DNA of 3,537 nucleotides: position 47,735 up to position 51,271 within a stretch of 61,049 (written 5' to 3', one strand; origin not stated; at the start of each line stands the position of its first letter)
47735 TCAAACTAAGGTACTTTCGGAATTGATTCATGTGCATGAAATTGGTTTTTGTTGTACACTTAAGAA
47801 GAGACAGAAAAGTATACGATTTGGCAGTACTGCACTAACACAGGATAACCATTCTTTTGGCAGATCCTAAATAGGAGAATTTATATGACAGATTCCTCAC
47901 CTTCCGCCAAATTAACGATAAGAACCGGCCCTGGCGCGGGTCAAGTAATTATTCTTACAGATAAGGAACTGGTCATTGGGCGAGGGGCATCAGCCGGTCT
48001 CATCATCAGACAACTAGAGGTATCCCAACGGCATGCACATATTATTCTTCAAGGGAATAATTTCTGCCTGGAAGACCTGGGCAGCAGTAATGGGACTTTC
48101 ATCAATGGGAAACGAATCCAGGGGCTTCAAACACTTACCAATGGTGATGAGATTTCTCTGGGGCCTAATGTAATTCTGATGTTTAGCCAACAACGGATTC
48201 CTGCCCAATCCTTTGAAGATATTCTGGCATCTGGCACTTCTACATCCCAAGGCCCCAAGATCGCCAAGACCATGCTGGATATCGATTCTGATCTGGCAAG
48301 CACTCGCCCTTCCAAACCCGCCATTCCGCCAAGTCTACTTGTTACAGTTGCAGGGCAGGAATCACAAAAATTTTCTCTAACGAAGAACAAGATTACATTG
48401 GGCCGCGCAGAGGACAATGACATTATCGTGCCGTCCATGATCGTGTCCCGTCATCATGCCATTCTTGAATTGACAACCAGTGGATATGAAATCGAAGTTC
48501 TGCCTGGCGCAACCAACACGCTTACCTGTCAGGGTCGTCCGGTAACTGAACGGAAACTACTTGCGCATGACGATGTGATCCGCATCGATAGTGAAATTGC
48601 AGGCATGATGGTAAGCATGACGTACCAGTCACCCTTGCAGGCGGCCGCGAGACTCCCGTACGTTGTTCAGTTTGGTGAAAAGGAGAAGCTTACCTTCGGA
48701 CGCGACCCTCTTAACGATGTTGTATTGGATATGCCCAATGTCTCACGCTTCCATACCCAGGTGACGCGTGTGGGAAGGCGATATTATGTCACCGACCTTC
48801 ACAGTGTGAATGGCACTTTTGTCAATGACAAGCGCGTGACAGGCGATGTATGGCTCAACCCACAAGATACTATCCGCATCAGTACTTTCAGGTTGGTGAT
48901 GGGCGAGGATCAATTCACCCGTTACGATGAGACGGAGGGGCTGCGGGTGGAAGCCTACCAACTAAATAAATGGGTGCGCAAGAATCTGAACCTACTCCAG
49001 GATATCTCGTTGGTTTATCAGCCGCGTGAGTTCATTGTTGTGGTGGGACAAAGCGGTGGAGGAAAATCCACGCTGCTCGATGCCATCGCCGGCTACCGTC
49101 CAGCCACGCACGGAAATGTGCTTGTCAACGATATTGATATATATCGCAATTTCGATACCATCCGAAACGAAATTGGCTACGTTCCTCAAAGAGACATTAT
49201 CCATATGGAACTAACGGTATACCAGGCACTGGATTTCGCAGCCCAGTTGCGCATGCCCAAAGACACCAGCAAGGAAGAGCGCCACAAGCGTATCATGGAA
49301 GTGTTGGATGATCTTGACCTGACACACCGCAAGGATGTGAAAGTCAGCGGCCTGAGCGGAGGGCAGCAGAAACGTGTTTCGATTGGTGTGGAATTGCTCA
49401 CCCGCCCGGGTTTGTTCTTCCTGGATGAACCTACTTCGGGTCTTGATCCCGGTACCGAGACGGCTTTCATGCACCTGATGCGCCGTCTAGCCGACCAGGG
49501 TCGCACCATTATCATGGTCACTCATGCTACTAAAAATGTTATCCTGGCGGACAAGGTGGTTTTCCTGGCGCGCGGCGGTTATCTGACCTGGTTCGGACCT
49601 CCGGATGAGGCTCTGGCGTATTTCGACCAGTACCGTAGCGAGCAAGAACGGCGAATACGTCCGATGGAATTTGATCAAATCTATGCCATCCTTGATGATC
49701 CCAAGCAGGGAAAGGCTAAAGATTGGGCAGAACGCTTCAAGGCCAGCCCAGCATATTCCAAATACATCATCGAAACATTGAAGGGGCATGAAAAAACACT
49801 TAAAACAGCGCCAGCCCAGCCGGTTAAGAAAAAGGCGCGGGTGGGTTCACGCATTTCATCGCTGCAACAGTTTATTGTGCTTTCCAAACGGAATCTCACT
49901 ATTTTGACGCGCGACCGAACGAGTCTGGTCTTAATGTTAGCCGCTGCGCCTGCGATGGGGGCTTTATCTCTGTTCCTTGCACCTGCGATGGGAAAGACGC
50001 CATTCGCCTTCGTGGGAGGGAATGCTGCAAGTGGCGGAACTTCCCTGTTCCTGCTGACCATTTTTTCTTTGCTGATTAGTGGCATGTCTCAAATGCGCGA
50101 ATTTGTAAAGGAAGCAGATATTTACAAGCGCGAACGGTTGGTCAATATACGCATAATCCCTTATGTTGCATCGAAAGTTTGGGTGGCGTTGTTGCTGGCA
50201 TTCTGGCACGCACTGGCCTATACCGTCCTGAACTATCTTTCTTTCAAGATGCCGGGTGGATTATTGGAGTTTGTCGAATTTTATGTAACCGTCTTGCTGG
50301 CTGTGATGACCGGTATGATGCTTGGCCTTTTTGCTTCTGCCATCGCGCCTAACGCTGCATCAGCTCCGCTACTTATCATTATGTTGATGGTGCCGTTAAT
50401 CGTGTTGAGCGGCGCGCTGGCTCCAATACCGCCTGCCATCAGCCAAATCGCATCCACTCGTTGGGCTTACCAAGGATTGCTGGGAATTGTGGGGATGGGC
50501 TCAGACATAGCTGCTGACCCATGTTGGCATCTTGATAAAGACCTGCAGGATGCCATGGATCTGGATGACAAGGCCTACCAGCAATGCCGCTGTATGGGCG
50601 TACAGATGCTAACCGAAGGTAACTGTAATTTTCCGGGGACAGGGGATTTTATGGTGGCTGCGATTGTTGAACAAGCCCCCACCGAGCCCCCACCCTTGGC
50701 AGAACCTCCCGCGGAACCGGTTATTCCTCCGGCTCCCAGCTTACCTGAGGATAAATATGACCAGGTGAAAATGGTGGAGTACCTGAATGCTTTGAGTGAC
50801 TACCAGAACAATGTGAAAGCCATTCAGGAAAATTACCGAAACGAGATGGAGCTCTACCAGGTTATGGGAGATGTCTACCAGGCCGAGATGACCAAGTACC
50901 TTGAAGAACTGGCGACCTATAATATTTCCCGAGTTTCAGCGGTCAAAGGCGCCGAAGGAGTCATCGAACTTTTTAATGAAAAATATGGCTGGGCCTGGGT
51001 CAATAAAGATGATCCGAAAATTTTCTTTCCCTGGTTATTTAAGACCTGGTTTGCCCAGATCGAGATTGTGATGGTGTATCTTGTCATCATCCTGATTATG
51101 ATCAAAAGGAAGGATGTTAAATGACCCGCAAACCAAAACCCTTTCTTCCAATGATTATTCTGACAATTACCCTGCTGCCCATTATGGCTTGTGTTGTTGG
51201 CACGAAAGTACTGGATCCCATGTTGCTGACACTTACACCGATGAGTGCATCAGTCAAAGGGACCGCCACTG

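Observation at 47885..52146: Triple-FHA ABCG-type transporter with a large Cys/Pro/coiled-coil outer insert, translationally coupled to a DUF1080-like lipoprotein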

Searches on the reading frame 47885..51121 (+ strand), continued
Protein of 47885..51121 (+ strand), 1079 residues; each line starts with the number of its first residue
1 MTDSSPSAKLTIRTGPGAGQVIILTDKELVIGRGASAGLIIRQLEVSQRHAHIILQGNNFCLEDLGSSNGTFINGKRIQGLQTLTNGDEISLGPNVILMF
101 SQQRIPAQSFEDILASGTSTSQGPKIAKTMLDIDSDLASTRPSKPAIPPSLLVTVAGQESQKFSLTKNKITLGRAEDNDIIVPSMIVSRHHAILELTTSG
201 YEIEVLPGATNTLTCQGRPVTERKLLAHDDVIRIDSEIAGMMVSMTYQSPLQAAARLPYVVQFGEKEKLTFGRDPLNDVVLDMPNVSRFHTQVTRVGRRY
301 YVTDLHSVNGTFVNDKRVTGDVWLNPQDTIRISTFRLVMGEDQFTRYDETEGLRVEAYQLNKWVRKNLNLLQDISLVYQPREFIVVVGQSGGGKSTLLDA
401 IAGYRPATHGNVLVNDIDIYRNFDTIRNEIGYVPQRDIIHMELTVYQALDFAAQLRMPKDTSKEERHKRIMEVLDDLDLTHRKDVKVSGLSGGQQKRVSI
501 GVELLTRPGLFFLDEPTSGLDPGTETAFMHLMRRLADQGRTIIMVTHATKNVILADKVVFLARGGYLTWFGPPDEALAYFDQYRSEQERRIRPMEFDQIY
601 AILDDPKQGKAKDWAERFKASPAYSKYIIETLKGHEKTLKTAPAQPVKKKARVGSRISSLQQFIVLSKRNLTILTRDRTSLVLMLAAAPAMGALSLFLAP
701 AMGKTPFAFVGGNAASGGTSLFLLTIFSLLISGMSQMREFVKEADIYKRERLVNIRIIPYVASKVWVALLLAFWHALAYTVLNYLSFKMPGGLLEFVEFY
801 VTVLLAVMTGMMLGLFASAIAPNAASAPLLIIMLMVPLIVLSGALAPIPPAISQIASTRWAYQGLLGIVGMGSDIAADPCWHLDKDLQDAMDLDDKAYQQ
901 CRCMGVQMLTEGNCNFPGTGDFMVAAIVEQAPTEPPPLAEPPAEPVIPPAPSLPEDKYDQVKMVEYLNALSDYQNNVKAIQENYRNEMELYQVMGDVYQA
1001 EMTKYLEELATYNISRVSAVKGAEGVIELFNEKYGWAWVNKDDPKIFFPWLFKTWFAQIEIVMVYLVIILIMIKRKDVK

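Call 41: fold_search(model_id=the predicted structure, library=pdb)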
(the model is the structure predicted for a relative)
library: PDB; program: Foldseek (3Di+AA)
matches with E <= 10: 836; with E <= 0.001: 516
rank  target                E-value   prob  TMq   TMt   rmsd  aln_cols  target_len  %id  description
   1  8bht_A                8.7e-18  1.00  0.22  0.38  13.8       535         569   26  ABCG2 turnover-1 state with tariquidar bound (released 2023-01-11)
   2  8qcm_A                1.4e-17  1.00  0.20  0.35  13.8       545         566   26  ABCG2 in complex with MZ82 and 5D3 Fab (released 2024-11-06)
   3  8bi0_A                2.0e-17  1.00  0.21  0.35  13.9       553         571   26  ABCG2 turnover-2 state with tariquidar bound (released 2023-01-11)
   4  7oj8_A                2.0e-17  1.00  0.20  0.34  13.9       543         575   25  ABCG2 E1S turnover-2 state (released 2021-07-21)
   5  7oji_A                1.0e-16  1.00  0.20  0.35  13.8       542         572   26  ABCG2 topotecan turnover-2 state (released 2021-07-21)
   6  8p7w_A                1.1e-16  1.00  0.23  0.39  14.2       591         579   24  Structure of 5D3-Fab and nanobody(Nb8)-bound ABCG2 (released 2023-08-30)
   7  8p8a_A                1.1e-16  1.00  0.22  0.39  13.7       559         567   25  Structure of 5D3-Fab and nanobody(Nb17)-bound ABCG2 (released 2023-08-30)
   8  7ojh_A                1.5e-16  1.00  0.21  0.37  13.9       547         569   24  ABCG2 topotecan turnover-1 state (released 2021-07-21)
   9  6eti_A                1.8e-16  1.00  0.22  0.38  14.1       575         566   24  Structure of inhibitor-bound ABCG2 (released 2018-04-11)
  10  8p8a_B                2.5e-16  1.00  0.22  0.38  13.8       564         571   25  Structure of 5D3-Fab and nanobody(Nb17)-bound ABCG2 (released 2023-08-30)
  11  8wtm_A                2.7e-16  1.00  0.23  0.36  26.7       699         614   20  Cryo-EM structure of jasmonic acid transporter ABCG16 bound to JA (released 2024-10-23)
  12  5nj3_A                4.0e-16  1.00  0.23  0.40  13.8       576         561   25  Structure of an ABC transporter: complete structure (released 2017-06-07)
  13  8pxo_A                4.2e-16  1.00  0.22  0.38  14.4       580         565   24  ABCG2 in complex with AZ99 and 5D3 Fab (released 2024-11-06)
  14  8wto_A                8.3e-16  1.00  0.21  0.34  27.0       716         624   20  Cryo-EM structure of jasmonic acid transporter ABCG16 in outward conformation (released 2024-10-23)
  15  8p8j_A                8.6e-16  1.00  0.22  0.36  14.4       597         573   24  Structure of 5D3-Fab and nanobody(Nb96)-bound ABCG2 (released 2023-08-30)
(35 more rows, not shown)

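Call 66: find_encoding_contigs(protein=P0096, flank=4000, max_places=1)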
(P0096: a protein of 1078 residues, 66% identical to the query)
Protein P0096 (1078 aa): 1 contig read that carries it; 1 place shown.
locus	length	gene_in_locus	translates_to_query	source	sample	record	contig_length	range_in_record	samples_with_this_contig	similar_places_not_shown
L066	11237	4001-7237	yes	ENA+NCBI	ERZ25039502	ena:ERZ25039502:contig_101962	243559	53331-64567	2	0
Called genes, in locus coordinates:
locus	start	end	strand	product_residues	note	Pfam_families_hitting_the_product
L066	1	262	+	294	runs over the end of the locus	PF01229:Glyco_hydro_39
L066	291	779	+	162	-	PF01229:Glyco_hydro_39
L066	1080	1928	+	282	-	PF02449:Glyco_hydro_42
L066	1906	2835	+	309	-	PF02449:Glyco_hydro_42, PF08532:Glyco_hydro_42M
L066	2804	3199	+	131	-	PF08533:Glyco_hydro_42C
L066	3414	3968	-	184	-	-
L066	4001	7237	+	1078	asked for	PF00498:FHA, PF16697:Yop-YscD_cpl, PF00498:FHA, PF16697:Yop-YscD_cpl, PF00005:ABC_tran, PF02463:SMC_N (faint), PF13304:AAA_21, PF01061:ABC2_membrane, +1 more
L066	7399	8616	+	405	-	-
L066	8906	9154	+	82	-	-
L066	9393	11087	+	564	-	-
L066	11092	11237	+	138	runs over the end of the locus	-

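Call 67: find_encoding_contigs(protein=P0115, flank=4000, max_places=1)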
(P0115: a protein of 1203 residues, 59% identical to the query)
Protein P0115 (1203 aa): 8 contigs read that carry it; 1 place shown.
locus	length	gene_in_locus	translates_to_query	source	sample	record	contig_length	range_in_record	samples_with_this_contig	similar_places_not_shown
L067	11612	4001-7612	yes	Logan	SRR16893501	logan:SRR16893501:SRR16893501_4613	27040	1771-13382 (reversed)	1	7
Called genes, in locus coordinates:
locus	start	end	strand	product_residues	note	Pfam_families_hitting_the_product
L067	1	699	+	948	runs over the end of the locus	PF01590:GAF (weak), PF13185:GAF_2 (weak), PF00989:PAS, PF08447:PAS_3, PF08448:PAS_4, PF13426:PAS_9, PF00512:HisKA, PF02518:HATPase_c, +1 more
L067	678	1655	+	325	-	PF00072:Response_reg, PF13487:HD_5, PF01966:HD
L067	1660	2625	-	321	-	PF00248:Aldo_ket_red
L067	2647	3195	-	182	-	PF00293:NUDIX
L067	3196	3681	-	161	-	-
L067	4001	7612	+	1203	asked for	PF00498:FHA, PF16697:Yop-YscD_cpl, PF00498:FHA, PF00498:FHA, PF16697:Yop-YscD_cpl, PF00005:ABC_tran, PF13304:AAA_21, PF01061:ABC2_membrane, +3 more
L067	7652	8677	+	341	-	-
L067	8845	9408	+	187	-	PF01551:Peptidase_M23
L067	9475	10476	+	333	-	PF02729:OTCace_N, PF00185:OTCace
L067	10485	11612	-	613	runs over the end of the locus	PF13522:GATase_6, PF13537:GATase_7, PF01380:SIS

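Call 68: find_encoding_contigs(protein=P0059, flank=4000, max_places=1)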
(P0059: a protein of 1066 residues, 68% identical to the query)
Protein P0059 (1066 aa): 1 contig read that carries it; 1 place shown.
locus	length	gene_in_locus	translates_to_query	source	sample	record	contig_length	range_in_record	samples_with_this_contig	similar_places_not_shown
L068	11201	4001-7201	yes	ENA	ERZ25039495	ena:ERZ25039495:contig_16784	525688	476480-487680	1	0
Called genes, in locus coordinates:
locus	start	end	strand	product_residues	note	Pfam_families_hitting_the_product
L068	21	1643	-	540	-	PF18328:PfaD_N, PF03060:NMO, PF21607:FabD_helical_ins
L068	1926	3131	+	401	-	PF00924:MS_channel_2nd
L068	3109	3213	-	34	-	-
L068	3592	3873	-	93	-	-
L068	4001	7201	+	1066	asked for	PF00498:FHA, PF16697:Yop-YscD_cpl, PF00498:FHA, PF16697:Yop-YscD_cpl, PF00005:ABC_tran, PF02463:SMC_N (faint), PF13304:AAA_21, PF01061:ABC2_membrane, +1 more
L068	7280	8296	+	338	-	-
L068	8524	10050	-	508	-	PF12072:RNase_Y_N, PF00013:KH_1 (weak), PF01966:HD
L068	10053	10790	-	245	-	PF27462:RecX_N, PF21982:RecX_HTH1, PF02631:RecX_HTH2, PF21981:RecX_HTH3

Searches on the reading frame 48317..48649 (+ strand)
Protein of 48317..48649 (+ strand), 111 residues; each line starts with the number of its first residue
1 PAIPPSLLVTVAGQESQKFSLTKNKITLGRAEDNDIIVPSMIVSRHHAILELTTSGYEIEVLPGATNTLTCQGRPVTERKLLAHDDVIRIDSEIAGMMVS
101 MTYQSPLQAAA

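Call 47: search_protein_families(library=pfam, proteins=[window:48317-48649:+], max_evalue=10)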
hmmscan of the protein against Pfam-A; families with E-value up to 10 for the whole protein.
window:48317-48649:+ (111 aa): 2 families
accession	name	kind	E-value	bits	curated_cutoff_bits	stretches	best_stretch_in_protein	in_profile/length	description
PF00498.31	FHA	-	6.6e-11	42.9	20.7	1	26-90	1-66/67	FHA domain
PF16697.10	Yop-YscD_cpl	-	5.1e-10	39.9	33.2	1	15-90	8-83/94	Inner membrane component of T3SS, cytoplasmic domain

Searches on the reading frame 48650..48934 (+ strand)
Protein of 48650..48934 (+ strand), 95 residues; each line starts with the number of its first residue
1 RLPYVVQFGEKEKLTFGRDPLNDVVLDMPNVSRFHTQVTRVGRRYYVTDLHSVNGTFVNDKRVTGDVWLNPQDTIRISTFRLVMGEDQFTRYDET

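Call 47: search_protein_families(library=pfam, proteins=[window:48650-48934:+], max_evalue=10)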
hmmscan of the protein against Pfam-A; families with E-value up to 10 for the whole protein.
window:48650-48934:+ (95 aa): 2 families
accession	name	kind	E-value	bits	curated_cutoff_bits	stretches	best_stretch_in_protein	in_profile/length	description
PF00498.31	FHA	-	1.4e-18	67.6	20.7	1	15-77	2-66/67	FHA domain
PF16697.10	Yop-YscD_cpl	-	3e-11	43.9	33.2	1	11-86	16-92/94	Inner membrane component of T3SS, cytoplasmic domain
